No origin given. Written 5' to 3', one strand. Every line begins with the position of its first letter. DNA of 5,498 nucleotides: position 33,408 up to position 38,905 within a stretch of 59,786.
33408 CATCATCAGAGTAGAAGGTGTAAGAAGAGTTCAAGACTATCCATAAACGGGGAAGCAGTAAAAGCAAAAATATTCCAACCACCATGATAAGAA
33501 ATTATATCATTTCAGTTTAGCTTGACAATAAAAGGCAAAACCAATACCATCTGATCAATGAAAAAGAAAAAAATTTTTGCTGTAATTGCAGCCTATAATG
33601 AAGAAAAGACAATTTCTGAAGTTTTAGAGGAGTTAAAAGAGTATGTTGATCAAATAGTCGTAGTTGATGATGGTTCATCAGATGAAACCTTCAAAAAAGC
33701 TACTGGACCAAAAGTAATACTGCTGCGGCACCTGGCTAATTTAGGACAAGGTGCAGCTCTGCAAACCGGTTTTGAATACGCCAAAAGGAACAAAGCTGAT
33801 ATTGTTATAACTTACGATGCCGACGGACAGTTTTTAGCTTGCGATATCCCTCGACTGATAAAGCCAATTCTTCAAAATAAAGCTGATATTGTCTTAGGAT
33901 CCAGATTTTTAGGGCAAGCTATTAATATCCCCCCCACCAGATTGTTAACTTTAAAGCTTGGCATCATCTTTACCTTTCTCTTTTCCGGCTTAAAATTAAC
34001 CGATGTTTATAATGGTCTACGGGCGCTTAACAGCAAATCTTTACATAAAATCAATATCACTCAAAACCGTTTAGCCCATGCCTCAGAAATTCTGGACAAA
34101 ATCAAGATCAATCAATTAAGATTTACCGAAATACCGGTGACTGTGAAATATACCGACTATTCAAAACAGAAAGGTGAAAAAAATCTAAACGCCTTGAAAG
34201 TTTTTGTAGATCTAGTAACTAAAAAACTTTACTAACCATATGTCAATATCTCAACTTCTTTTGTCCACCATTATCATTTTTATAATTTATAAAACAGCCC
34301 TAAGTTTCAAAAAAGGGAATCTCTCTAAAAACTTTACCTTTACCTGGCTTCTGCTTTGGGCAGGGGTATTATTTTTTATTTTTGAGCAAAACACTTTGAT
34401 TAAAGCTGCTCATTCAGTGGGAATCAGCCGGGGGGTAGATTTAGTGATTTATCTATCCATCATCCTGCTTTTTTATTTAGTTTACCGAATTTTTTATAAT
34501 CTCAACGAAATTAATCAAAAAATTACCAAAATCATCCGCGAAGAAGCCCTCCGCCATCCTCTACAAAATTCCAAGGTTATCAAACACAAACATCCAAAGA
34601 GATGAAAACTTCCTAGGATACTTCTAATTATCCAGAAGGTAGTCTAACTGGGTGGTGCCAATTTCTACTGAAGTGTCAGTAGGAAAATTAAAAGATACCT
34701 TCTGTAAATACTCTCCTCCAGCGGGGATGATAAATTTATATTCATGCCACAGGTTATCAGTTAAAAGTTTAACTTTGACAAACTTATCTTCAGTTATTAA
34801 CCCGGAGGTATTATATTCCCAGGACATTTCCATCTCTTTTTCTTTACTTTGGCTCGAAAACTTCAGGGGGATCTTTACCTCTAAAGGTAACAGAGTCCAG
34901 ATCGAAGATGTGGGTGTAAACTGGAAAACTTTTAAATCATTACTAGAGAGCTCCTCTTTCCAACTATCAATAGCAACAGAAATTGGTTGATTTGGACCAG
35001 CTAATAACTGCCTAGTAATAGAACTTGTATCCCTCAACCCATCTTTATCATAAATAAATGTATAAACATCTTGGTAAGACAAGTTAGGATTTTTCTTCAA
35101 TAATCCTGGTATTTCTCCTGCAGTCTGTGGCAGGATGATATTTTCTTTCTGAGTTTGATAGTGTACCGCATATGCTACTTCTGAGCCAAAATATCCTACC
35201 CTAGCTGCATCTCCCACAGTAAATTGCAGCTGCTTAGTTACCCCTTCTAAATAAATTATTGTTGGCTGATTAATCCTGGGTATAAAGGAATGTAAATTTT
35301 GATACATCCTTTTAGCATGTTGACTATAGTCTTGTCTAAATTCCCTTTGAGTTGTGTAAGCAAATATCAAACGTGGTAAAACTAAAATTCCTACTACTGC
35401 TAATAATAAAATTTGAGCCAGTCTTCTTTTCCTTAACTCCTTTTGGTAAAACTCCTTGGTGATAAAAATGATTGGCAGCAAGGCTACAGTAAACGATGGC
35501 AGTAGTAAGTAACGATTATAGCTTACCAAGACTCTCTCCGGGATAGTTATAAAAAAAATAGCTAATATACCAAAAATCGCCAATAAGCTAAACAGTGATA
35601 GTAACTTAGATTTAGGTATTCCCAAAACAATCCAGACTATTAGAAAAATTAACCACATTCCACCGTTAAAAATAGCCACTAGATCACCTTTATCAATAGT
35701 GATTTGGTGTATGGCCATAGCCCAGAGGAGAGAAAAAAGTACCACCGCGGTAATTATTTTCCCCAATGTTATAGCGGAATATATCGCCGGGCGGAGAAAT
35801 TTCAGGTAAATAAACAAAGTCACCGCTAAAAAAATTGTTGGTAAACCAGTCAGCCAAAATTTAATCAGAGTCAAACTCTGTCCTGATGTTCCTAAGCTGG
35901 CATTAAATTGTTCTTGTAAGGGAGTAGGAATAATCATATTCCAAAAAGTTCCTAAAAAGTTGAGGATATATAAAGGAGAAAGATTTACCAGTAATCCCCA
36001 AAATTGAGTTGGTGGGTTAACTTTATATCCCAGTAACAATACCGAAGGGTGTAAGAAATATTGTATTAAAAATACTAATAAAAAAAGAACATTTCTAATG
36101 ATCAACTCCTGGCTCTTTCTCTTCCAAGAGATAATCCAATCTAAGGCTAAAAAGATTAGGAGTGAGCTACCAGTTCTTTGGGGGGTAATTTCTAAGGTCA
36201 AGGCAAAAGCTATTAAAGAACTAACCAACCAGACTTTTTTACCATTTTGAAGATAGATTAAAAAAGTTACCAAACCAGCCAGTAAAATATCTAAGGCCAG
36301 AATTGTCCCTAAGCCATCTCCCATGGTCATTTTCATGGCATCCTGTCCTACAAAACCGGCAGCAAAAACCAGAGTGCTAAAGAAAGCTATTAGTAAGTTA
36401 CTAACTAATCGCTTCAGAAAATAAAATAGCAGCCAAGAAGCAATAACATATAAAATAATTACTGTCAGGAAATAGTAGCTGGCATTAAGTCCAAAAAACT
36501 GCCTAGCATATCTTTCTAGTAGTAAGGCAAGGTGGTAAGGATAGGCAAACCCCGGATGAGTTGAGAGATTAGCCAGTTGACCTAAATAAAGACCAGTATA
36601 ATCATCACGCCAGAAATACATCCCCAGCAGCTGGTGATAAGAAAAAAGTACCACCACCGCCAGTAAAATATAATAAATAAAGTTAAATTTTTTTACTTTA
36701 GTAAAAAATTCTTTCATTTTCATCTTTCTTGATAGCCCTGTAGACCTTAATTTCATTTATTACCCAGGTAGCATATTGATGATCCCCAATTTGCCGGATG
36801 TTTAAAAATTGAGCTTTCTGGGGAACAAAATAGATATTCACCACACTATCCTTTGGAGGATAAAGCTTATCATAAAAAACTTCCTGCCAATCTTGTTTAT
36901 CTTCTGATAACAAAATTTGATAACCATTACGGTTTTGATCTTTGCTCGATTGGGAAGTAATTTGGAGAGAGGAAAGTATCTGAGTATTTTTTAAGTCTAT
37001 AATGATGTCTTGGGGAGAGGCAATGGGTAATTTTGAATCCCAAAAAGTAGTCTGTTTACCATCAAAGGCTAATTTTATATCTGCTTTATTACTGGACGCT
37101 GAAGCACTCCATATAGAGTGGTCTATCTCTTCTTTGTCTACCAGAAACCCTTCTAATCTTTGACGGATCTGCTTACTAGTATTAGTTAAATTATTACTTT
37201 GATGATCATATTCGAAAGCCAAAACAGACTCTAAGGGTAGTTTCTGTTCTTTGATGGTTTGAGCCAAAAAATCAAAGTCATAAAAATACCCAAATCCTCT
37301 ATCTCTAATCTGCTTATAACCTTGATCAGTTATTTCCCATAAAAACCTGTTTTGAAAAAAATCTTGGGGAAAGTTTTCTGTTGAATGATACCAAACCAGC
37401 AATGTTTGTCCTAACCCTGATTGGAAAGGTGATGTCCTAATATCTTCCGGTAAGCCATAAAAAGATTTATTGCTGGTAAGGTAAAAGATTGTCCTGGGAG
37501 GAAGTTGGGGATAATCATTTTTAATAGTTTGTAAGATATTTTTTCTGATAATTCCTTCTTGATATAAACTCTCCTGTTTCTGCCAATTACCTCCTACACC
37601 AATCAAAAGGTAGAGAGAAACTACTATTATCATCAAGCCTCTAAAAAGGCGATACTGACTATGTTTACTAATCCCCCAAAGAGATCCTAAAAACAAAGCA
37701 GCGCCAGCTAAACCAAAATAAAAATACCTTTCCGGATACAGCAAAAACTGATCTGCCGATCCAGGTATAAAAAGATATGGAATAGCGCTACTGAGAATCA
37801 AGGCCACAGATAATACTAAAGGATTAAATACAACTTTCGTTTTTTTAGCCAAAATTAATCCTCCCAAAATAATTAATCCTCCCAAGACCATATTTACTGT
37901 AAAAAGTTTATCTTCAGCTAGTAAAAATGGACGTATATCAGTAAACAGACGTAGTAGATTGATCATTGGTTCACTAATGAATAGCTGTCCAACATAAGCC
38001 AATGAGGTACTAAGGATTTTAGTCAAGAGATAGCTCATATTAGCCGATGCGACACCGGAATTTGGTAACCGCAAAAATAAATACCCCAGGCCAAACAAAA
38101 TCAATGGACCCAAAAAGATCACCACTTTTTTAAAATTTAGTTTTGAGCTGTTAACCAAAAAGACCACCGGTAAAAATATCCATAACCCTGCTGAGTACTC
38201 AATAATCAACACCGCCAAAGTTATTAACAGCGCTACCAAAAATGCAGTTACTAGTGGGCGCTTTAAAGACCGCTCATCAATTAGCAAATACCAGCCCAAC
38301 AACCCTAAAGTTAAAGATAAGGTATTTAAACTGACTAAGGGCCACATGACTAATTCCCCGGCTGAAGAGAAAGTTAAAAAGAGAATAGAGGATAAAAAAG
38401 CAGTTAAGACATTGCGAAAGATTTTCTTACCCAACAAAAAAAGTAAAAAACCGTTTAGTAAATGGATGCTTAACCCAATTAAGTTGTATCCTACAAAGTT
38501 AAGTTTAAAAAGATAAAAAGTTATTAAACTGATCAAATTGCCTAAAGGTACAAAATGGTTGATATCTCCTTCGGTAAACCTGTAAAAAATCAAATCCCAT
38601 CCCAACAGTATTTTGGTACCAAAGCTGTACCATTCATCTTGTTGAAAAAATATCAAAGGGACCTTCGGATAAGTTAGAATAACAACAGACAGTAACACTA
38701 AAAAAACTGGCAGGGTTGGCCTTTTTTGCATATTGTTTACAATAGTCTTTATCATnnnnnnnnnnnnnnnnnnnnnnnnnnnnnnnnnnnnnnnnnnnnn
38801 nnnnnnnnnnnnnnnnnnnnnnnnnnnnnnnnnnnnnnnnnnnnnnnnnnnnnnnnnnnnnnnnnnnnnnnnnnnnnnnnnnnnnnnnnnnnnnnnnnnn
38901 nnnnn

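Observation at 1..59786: Extreme concentration of GT-C-type membrane glycosyltransferases: about 20 genes from at least six families, roughly 60% of the window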

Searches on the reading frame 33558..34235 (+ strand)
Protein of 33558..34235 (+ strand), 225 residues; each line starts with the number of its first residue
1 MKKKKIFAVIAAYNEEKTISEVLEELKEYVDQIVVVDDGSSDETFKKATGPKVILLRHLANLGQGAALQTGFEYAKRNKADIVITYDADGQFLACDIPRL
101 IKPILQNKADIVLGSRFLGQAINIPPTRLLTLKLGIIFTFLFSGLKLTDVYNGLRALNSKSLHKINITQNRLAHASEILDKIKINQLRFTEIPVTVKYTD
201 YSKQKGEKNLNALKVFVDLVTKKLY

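Call 7: search_protein_families(library=pfam, max_evalue=0.01, proteins=[window:33558-34235:+])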
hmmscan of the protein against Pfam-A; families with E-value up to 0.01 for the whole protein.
window:33558-34235:+ (225 aa): 3 families
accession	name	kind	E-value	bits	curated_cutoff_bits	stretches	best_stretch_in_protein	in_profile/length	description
PF00535.33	Glycos_transf_2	-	1.4e-22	80.8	23.3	1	9-157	3-159/168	Glycosyl transferase family 2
PF13704.12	Glyco_tranf_2_4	-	0.00085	20.2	27.5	1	14-89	2-81/98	Glycosyl transferase family 2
PF12804.13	NTP_transf_3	-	0.00091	19.9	27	1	12-105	20-104/160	MobA-like NTP transferase domain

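Call 58: search_protein_families(library=ncbifam, max_evalue=0.0001, proteins=[window:33558-34235:+])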
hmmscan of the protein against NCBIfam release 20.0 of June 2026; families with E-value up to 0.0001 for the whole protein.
window:33558-34235:+ (225 aa): 12 families
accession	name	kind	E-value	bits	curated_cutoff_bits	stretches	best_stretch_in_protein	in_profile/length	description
NF058614.1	PPMAGASynPpgS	equivalog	4.1e-54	183.4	370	1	7-222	3-222/226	polyprenyl-phospho-N-acetylgalactosaminyl synthase PpgS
TIGR04182.1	glyco_TIGR04182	equivalog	1.1e-22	80.8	325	1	8-214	4-205/293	S-layer glycoprotein N-glycosyltransferase AglJ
NF041391.1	DPhHxTase_Halo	equivalog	1.6e-15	56.7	375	1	11-214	2-196/213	dolichyl-phosphate hexose transferase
NF007986.1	PRK10714.1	equivalog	1.2e-09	37.6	529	1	4-113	6-123/316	undecaprenyl-phosphate 4-deoxy-4-formamido-L-arabinose transferase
NF010496.0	PRK13915.1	equivalog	9e-09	34.8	262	1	3-108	30-146/307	glucosyl-3-phosphoglycerate synthase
TIGR03937.1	PgaC_IcaA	equivalog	1.1e-08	34.5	422.3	1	4-90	45-136/407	poly-beta-1,6-N-acetyl-D-glucosamine synthase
NF047588.1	GlcsyltransPgfSStrep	equivalog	2.9e-08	33.3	500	1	5-117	2-122/308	glycosyltransferase PgfS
TIGR04283.1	glyco_like_mftF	equivalog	2.6e-07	30.4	182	1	9-91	4-84/221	TIGR04283 family arsenosugar biosynthesis glycosyltransferase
TIGR03965.1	mycofact_glyco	equivalog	1.4e-06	27.5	280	1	8-77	78-155/467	mycofactocin biosynthesis glycosyltransferase MftF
TIGR01556.1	rhamnosyltran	subfamily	2.6e-06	26.8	200.55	1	17-103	8-97/281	rhamnosyltransferase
NF041875.1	EPS_EpsD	equivalog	4e-06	26.5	370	1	9-114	4-114/325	exopolysaccharide biosynthesis glycosyltransferase EpsD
NF041865.1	EpsU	equivalog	4.6e-06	25.9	700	1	3-156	38-198/394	exopolysaccharide biosynthesis GT2 family glycosyltransferase EpsU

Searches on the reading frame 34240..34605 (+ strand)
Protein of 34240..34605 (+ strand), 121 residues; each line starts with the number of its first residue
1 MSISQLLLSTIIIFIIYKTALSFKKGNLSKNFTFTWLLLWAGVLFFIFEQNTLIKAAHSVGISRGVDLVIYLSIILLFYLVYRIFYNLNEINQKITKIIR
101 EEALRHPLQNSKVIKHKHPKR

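Call 64: search_protein_families(library=pfam, max_evalue=0.01, proteins=[window:34240-34605:+])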
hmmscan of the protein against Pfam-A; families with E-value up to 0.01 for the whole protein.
window:34240-34605:+ (121 aa): 1 family
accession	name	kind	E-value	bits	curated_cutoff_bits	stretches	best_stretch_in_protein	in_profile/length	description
PF10066.14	DUF2304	-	2.3e-17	63.6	25.5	1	5-105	3-103/106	Uncharacterized conserved protein (DUF2304)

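Call 70: search_protein_families(library=ncbifam, max_evalue=0.000001, proteins=[window:34240-34605:+])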
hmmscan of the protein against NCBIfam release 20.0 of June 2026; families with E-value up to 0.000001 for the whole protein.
window:34240-34605:+ (121 aa): 0 families

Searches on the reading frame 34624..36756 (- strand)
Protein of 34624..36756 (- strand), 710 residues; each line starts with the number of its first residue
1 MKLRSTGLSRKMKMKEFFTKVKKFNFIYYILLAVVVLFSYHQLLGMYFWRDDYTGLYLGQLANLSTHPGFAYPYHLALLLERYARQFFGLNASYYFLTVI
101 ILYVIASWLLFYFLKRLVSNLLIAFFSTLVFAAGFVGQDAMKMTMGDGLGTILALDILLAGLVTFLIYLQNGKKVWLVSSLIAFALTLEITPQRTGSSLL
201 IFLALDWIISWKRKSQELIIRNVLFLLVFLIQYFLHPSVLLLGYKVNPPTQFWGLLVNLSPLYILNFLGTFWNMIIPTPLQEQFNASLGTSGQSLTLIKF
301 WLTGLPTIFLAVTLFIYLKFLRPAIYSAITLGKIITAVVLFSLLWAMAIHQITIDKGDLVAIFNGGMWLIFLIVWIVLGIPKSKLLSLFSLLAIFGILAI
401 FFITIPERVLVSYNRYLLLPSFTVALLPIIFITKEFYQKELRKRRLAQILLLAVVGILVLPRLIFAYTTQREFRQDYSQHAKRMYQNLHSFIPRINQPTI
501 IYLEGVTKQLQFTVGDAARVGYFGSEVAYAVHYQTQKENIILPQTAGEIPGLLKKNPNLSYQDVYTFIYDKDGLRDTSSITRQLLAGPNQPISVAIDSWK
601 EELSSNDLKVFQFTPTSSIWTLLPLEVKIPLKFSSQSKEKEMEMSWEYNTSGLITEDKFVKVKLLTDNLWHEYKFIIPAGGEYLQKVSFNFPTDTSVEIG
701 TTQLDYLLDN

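Call 5: search_protein_families(library=pfam, max_evalue=0.01, proteins=[window:34624-36756:-])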
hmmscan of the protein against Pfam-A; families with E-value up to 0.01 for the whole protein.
window:34624-36756:- (710 aa): 0 families

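Call 10: search_protein_families(library=ncbifam, max_evalue=0.01, proteins=[window:34624-36756:-])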
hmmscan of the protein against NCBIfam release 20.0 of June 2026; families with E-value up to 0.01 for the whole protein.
window:34624-36756:- (710 aa): 0 families

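Call 38: find_homologous_proteins(query=A2, max_evalue=0.001)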
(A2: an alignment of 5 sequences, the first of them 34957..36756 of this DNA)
Query A2 (5 sequences) (600 aa, profile of the alignment): 31 proteins with E <= 0.001 among 8000 candidates.
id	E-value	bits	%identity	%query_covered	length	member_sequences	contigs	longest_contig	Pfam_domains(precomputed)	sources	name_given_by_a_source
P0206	5.9e-173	595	100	98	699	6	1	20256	-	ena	-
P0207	4.0e-114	401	66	98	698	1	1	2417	-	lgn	-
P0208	3.5e-112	394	65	99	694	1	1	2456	-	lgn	-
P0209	3.0e-109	385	62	98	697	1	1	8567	-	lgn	-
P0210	7.0e-109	383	59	97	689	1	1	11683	-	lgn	-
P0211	1.3e-104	369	60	98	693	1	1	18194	-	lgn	-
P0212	1.4e-102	363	60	93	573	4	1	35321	-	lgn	-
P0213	2.6e-93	332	55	97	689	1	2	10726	-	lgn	-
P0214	1.5e-92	330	54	99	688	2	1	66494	-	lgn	-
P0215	5.7e-91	324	54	98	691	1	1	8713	-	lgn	-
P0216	4.5e-85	305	55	96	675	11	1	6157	-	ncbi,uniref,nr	ncbi:MAG: hypothetical protein UV33_C0048G0003 [Candidatus Daviesbacteria bacterium GW2011_GWA1_42_6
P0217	6.4e-84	301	53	96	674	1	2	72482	-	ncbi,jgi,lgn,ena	-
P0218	8.5e-82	294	53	98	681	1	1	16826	-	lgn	-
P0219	1.9e-78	283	50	98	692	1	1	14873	-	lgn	-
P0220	3.7e-75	272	51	92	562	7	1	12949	-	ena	-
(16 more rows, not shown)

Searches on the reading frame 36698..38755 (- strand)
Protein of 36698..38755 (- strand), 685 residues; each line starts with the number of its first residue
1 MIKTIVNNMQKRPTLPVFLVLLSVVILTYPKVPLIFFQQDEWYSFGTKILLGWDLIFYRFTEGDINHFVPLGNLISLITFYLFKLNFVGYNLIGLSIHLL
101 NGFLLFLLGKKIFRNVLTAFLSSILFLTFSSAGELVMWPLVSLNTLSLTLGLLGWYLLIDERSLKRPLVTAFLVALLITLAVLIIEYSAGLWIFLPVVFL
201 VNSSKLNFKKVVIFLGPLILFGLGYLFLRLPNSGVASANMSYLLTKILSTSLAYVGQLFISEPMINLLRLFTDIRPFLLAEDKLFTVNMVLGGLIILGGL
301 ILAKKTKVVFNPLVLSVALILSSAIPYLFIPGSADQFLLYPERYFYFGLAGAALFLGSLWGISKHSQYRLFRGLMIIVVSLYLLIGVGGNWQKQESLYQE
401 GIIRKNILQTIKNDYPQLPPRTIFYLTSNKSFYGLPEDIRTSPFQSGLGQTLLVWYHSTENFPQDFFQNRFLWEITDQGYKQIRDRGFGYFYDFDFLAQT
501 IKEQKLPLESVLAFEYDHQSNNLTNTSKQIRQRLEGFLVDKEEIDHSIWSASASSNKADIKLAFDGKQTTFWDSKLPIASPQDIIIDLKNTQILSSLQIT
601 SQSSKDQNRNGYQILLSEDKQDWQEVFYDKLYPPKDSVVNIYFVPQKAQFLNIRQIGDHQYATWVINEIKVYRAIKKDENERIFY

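Call 5: search_protein_families(library=pfam, max_evalue=0.01, proteins=[window:36698-38755:-])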
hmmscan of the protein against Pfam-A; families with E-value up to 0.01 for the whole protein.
window:36698-38755:- (685 aa): 2 families
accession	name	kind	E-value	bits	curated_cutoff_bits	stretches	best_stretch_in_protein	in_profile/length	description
PF00754.31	F5_F8_type_C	-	4.2e-12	46.7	28.2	1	551-665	5-122/127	F5/8 type C domain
PF22633.2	F5_F8_type_C_2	-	2.5e-10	41.3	27.8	1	563-653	2-91/91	NedA-like, galactose-binding domain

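Call 10: search_protein_families(library=ncbifam, max_evalue=0.01, proteins=[window:36698-38755:-])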
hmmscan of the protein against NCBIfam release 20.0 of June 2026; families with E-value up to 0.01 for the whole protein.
window:36698-38755:- (685 aa): 0 families
